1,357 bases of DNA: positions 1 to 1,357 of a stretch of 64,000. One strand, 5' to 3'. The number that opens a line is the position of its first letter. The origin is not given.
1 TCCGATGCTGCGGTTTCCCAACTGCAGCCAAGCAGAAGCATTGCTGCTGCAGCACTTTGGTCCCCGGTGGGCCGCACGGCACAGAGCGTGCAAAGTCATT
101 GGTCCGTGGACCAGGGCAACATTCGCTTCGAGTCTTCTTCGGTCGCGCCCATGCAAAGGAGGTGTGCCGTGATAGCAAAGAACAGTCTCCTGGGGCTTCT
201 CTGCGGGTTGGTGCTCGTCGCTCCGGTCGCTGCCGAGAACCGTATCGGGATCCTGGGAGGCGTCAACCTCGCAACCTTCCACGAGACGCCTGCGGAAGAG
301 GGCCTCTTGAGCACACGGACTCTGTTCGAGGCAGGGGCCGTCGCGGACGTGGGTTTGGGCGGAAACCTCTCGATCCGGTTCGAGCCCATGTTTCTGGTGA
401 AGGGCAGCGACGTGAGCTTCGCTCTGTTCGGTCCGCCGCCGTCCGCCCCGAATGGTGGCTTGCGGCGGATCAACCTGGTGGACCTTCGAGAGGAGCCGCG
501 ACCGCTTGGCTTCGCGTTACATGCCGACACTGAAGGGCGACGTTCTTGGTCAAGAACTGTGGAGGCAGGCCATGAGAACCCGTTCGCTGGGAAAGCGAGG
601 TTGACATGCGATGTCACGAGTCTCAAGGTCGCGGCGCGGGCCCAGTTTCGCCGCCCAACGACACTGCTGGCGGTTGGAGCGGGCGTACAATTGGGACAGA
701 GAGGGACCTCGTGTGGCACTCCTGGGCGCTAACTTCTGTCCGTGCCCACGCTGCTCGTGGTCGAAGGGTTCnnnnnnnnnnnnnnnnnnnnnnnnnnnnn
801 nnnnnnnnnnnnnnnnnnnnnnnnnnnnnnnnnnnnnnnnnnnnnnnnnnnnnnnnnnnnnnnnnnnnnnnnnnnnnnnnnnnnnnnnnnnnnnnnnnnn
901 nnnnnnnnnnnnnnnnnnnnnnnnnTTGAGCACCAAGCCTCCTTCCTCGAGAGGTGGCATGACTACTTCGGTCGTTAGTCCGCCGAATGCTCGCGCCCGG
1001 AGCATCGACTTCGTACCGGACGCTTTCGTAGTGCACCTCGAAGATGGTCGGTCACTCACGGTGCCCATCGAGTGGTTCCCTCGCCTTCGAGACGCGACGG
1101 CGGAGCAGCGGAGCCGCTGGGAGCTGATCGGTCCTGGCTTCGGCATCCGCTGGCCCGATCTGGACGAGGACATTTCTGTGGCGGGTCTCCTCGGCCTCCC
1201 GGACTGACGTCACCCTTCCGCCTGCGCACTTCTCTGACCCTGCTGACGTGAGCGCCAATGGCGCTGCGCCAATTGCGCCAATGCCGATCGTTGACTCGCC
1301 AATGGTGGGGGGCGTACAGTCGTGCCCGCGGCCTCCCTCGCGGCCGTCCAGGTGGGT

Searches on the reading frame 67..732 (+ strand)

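Call 3: search_protein_families(library=pfam, proteins=[window:67-732:+], max_evalue=0.1)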
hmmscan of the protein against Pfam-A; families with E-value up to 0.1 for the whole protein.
window:67-732:+ (221 aa): 1 family
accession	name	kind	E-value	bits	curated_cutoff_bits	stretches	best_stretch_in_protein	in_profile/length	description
PF13568.12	OMP_b-brl_2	-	0.074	13.6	27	0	59-119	10-72/175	Outer membrane protein beta-barrel domain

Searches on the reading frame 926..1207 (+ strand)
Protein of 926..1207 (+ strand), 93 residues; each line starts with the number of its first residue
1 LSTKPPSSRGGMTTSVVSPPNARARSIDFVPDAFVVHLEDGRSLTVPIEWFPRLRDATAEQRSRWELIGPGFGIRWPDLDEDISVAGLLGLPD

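Call 3: search_protein_families(library=pfam, proteins=[window:926-1207:+], max_evalue=0.1)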
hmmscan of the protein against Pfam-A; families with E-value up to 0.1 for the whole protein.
window:926-1207:+ (93 aa): 1 family
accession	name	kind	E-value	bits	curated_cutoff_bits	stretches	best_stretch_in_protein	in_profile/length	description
PF10387.14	DUF2442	-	3.6e-21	75.6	23.9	1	25-89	2-67/72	Protein of unknown function (DUF2442)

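Call 4: search_protein_families(library=ncbifam, proteins=[window:926-1207:+], max_evalue=0.1)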
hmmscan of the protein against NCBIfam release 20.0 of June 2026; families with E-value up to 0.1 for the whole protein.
window:926-1207:+ (93 aa): 0 families

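Call 49: search_protein_families(library=padloc, proteins=[window:926-1207:+], max_evalue=0.01)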
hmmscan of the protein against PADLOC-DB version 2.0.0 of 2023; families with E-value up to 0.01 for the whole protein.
window:926-1207:+ (93 aa): 0 families
